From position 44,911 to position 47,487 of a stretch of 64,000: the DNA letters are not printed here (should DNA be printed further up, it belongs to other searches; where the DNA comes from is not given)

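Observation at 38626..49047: Envelope glycopolymer cluster: Glf-like flavoenzyme, two GT-C paralogs with HPDER motif, GT4, HAD phosphatase, YYY/DUF2298 protein and LCP ligase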

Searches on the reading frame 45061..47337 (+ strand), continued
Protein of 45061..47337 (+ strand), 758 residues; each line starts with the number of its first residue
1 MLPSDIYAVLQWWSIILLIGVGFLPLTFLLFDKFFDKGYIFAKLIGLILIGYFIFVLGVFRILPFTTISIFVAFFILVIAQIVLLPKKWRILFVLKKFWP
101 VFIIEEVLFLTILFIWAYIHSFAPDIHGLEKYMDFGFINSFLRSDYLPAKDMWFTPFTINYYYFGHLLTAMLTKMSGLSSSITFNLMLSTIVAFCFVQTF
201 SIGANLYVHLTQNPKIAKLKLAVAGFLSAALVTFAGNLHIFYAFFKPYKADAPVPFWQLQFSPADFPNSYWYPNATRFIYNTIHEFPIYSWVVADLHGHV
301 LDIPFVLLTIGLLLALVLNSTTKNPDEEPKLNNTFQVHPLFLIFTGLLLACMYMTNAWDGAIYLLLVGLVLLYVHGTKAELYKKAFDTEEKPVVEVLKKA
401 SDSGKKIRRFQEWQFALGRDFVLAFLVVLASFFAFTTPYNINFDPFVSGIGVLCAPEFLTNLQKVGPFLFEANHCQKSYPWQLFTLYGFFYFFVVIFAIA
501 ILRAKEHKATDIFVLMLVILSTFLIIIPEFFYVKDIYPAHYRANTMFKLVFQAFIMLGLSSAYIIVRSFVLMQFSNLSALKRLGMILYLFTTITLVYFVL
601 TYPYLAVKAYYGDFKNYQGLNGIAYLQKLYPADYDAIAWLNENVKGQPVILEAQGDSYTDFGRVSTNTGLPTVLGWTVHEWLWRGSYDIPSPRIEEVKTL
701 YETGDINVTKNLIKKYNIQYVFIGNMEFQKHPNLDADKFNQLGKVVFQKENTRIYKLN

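Call 38: predict_structure(alignment_id=A1)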
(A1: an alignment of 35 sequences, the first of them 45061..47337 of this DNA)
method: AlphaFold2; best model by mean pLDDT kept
length: 758 residues; sequences in the alignment: 35
mean_pLDDT: 73.2   pTM: 0.78
mean pLDDT of the five models: 73.2, 72.9, 71.3, 70.7, 70.1
residues with pLDDT >= 90: 182; 70-90: 271; 50-70: 203; < 50: 102
segments of 3 or more residues with pLDDT < 50: 123-130, 152-160, 271-281, 286-296, 389-394, 455-457, 462-474, 535-544, 616-622, 655-659, 676-683
pLDDT, mean of each block of 10 residues (from residue 1): 85 97 93 92 96 91 91 96 83 90 93 82 48 64 71 42 77 88 79 90 89 65 84 60 60 64 63 41 49 45 87 93 60 68 94 76 89 88 69 51 58 87 94 89 58 51 46 55 63 72 79 90 75 49 56 80 78 63 74 67 58 48 60 83 72 56 59 52 49 76 92 88 82 88 93 91
secondary structure, 60 per line:
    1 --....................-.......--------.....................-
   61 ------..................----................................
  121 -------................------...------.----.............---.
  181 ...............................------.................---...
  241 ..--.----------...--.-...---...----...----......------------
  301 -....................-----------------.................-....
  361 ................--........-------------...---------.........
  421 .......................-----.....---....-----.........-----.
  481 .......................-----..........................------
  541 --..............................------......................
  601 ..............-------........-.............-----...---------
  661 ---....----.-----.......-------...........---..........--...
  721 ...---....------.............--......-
elements in order (helices of 4 or more, strands of 3 or more residues): H3-22 H24-30 H39-59 H67-84 H89-120 H128-143 H164-176 H180-211 H218-234 H238-242 H283-288 H302-321 H339-355 H357-376 H379-386 H412-442 E449-453 H457-460 H466-469 H480-503 H509-530 E531-534 H543-572 H579-614 H622-629 H631-643 E649-651 H664-667 H678-684 H692-702 H706-715 E718-723 H727-730 H737-742 E743-749 E752-757

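Call 42: search_protein_representatives(protein=window:45061-47337:+)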
Query: 758 residues. Proteins with E-value up to 0.001 (for the whole library): 6708; up to 1e-10: 5087; up to 1e-30: 2479. The best 150 are listed.
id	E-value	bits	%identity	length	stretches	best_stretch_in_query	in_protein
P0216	1.3e-278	943.0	59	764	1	1-757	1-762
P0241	1.8e-249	846.8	56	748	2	420-757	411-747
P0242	1.6e-248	843.6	58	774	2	342-758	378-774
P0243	1.5e-233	794.1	53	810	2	265-757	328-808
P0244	1.2e-211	721.6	51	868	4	3-262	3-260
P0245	1.3e-193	662.0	52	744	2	424-757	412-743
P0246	5.0e-193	660.1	57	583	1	152-757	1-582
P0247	2.6e-187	641.2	46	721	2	427-758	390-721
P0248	1.7e-184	631.8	52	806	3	4-375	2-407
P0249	2.1e-179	615.0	45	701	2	435-757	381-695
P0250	6.1e-174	597.0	46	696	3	426-757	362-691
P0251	6.4e-172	590.3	48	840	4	4-326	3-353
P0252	1.7e-169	582.3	48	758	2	4-388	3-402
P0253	2.3e-167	575.2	48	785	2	4-453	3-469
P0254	3.0e-165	568.2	48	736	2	415-757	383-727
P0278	2.8e-141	488.9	43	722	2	10-370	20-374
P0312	1.2e-124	433.9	37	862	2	510-756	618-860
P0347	1.1e-108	381.2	36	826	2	2-374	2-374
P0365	5.4e-104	365.7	36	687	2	450-749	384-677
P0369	3.5e-103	363.0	36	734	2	8-385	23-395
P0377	1.1e-101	358.0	35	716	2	4-371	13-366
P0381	1.0e-100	354.8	35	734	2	422-757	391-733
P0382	1.2e-100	354.6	36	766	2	496-757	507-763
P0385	8.9e-100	351.7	37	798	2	505-751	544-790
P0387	1.4e-99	351.1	38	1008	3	506-748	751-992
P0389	2.3e-99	350.3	37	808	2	509-748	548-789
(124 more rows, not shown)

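Call 43: list_cluster_members(proteins=[P0312, P0347, P0365, P0369, P0377, P0381, P0382, P0385, P0387, P0389])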
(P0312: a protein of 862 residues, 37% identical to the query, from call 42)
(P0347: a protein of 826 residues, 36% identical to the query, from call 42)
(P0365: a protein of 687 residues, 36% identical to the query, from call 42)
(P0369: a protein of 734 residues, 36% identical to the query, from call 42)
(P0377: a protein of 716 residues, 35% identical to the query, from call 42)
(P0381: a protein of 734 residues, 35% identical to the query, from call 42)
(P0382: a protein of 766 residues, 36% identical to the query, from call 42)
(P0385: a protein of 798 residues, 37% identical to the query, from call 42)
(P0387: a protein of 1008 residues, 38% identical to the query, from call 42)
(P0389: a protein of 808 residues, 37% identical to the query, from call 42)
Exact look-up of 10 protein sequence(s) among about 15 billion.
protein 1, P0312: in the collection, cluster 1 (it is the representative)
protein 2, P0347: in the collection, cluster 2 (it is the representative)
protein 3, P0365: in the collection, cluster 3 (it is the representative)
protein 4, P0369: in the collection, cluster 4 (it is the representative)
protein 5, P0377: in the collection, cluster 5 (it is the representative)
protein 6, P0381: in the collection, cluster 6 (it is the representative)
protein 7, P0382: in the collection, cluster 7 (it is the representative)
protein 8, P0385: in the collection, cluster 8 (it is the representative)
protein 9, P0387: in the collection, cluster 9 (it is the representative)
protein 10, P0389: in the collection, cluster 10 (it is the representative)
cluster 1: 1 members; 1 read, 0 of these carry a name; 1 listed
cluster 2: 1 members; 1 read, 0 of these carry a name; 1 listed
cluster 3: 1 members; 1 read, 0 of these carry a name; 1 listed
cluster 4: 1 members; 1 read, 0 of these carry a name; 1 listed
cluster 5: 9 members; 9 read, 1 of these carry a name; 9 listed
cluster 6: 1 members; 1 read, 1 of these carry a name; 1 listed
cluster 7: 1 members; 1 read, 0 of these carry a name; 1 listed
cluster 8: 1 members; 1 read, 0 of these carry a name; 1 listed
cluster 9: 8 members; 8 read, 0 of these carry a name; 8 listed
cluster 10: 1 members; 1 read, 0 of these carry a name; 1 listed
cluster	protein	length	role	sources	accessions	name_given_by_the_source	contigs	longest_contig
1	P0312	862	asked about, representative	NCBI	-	-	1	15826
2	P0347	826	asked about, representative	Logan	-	-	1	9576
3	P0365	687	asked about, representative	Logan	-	-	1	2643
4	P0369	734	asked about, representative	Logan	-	-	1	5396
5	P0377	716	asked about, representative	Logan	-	-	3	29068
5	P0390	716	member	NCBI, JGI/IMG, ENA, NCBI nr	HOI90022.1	MAG TPA: DUF2298 domain-containing protein [Candidatus Rifleibacterium sp.] | DUF2298 domain-containing protein [Candidatus Rifleibacterium sp.]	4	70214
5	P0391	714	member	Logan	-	-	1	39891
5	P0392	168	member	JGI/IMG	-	-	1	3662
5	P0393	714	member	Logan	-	-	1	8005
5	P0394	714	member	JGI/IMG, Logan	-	-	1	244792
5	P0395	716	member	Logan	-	-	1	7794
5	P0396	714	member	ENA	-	-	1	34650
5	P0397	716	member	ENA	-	-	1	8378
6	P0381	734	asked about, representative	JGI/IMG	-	uncharacterized membrane protein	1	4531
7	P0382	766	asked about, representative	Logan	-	-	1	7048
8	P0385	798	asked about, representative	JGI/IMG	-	-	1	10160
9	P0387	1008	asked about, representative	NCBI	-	-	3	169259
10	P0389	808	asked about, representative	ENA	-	-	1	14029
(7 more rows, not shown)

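Call 44: fold_search(model_id=the predicted structure, library=pdb)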
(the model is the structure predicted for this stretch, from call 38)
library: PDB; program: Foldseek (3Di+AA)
matches with E <= 10: 97; with E <= 0.001: 5
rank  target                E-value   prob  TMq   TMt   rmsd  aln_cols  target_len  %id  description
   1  7zlh_A                1.3e-05  1.00  0.28  0.31  14.8       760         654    9  Cryo-EM structure of C-mannosyltransferase CeDPY19, in apo state, bound to CMT2-Fab and anti-Fab nanobody (released 2023-01-11)
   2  7zlg_A                2.6e-05  1.00  0.30  0.33  12.6       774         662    8  Cryo-EM structure of C-mannosyltransferase CeDPY19, in complex with acceptor peptide and bound to CMT2-Fab and anti-Fa (released 2023-01-11)
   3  5ogl_A                2.6e-04  1.00  0.30  0.32  13.7       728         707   12  Structure of bacterial oligosaccharyltransferase PglB in complex with an acceptor peptide and an lipid-linked oligosac (released 2017-10-25)
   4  6gxc_A                4.3e-04  1.00  0.31  0.33  13.1       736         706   12  Bacterial oligosaccharyltransferase PglB in complex with an inhibitory peptide and a reactive lipid-linked oligosaccha (released 2018-11-14)
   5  8if8_B                4.5e-04  1.00  0.33  0.38  11.5       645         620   12  Arabinosyltransferase AftA (released 2023-05-31)
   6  3vu0_A                3.7e-02  1.00  0.12  0.52   6.7       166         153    8  Crystal structure of the C-terminal globular domain of oligosaccharyltransferase (AfAglB-S2, AF_0040, O30195_ARCFU) fr (released 2013-01-23)
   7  3vu0_B                4.0e-02  1.00  0.12  0.49   6.5       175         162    7  Crystal structure of the C-terminal globular domain of oligosaccharyltransferase (AfAglB-S2, AF_0040, O30195_ARCFU) fr (released 2013-01-23)
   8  8zle_A                8.7e-01  0.06  0.09  0.09  25.9       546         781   12  hAE3NTD2TMD with PT5,CLR, and Y01 (released 2024-07-31)
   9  3nc0_D                9.8e-01  0.06  0.10  0.08  28.0       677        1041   10  Crystal structure of the HIV-1 Rev NES-CRM1-RanGTP nuclear export complex (crystal II) (released 2010-10-27)
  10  9ky1_A                1.4e+00  0.05  0.11  0.12  26.6       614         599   12  Structure of human B0AT1-ACE2 complex with compound1 (released 2025-12-10)
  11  9c0e_A                1.7e+00  0.08  0.14  0.12  25.9       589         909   12  Phosphorylated human NKCC1_K289NA492E in complex with furosemide (released 2025-02-12)
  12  4xp9_C                1.8e+00  0.05  0.09  0.12  30.1       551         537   12  X-ray structure of Drosophila dopamine transporter bound to psychostimulant D-amphetamine (released 2015-05-06)
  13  8ipq_A                2.0e+00  0.08  0.10  0.13  27.6       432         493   10  Cryo-EM structure of heme transporter CydDC from Mycobacterium smegmatis in the inward facing apo state (released 2023-06-14)
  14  4xrk                  2.1e+00  0.03  0.09  0.09  29.4       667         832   11  Crystal Structure of Importin Beta in a Polyethylene Glycol Condition (released 2016-01-27)
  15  7shn_B                2.2e+00  0.03  0.07  0.08  29.3       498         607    8  Cryo-EM structure of oleoyl-CoA-bound human peroxisomal fatty acid transporter ABCD1 (released 2021-11-03)
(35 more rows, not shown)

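Call 47: search_solved_structures(query=A1, max_evalue=10, show_alignments=3)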
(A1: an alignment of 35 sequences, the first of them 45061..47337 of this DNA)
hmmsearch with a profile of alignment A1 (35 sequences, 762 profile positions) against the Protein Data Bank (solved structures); distinct sequences matched with E-value up to 10: 0.

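Call 48: search_protein_families(library=pfam, proteins=[window:45061-47337:+], max_evalue=10)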
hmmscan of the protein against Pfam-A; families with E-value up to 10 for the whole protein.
window:45061-47337:+ (758 aa): 1 family
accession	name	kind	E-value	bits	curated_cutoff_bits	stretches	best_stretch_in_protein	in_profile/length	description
PF10060.15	DUF2298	-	2.1e-93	314.4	27.8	2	49-505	1-390/488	Uncharacterized membrane protein (DUF2298)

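Call 57: find_encoding_contigs(protein=P0390, flank=10000, max_places=1)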
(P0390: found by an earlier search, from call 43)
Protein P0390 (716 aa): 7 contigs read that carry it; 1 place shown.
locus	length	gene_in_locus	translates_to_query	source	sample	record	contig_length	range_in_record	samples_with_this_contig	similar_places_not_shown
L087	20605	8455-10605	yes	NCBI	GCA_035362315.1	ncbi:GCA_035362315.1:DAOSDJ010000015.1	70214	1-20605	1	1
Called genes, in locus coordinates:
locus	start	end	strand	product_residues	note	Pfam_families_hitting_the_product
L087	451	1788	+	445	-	-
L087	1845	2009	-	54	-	-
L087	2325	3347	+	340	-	-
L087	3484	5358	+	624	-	PF13231:PMT_2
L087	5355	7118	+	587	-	PF02366:PMT (weak)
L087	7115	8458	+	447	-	PF01266:DAO, PF01593:Amino_oxidase, PF13450:NAD_binding_8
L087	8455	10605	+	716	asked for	PF10060:DUF2298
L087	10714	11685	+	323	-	PF00535:Glycos_transf_2, PF10111:Glyco_tranf_2_2 (weak)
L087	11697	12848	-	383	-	PF20706:GT4-conflict (faint), PF13439:Glyco_transf_4, PF13579:Glyco_trans_4_4, PF00534:Glycos_transf_1, PF13692:Glyco_trans_1_4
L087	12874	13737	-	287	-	PF05050:Methyltransf_21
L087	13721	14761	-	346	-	PF00106:adh_short (faint), PF01073:3Beta_HSD, PF01370:Epimerase, PF02719:Polysacc_synt_2, PF04321:RmlD_sub_bind, PF08659:KR (weak), PF16363:GDP_Man_Dehyd, PF07993:NAD_binding_4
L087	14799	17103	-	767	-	PF07472:PA-IIL (faint), PF12975:DUF3859 (faint), PF22243:DUF5018-rel (faint), PF16410:DUF5018 (weak), PF13205:Big_5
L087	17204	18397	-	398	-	PF16410:DUF5018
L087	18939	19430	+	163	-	PF00589:Phage_integrase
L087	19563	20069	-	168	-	PF10543:ORF6N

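Call 58: find_encoding_contigs(protein=P0387, flank=10000, max_places=1)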
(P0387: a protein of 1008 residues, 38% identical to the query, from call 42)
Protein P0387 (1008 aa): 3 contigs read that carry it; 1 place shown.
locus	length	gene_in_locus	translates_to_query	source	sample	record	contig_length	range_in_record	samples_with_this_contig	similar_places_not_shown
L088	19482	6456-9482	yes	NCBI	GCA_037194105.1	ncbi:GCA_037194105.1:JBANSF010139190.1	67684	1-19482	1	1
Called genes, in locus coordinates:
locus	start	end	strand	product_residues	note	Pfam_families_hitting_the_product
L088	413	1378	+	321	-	PF04203:Sortase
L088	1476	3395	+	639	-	-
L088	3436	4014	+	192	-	PF00188:CAP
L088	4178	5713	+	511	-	-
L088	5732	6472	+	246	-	PF00535:Glycos_transf_2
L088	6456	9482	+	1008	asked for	PF10060:DUF2298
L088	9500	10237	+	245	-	PF02146:SIR2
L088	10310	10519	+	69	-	PF06107:DUF951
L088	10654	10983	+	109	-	PF01250:Ribosomal_S6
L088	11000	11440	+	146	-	PF00436:SSB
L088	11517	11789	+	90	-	PF01084:Ribosomal_S18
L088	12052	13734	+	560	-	-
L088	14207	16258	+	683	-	PF24898:GGDEF_GdpP, PF01368:DHH, PF02272:DHHA1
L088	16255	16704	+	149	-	PF01281:Ribosomal_L9_N, PF03948:Ribosomal_L9_C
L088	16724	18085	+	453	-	PF00772:DnaB, PF03796:DnaB_C, PF13481:AAA_25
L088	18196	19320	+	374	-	-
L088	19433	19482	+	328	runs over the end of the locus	PF08545:ACP_syn_III, PF08541:ACP_syn_III_C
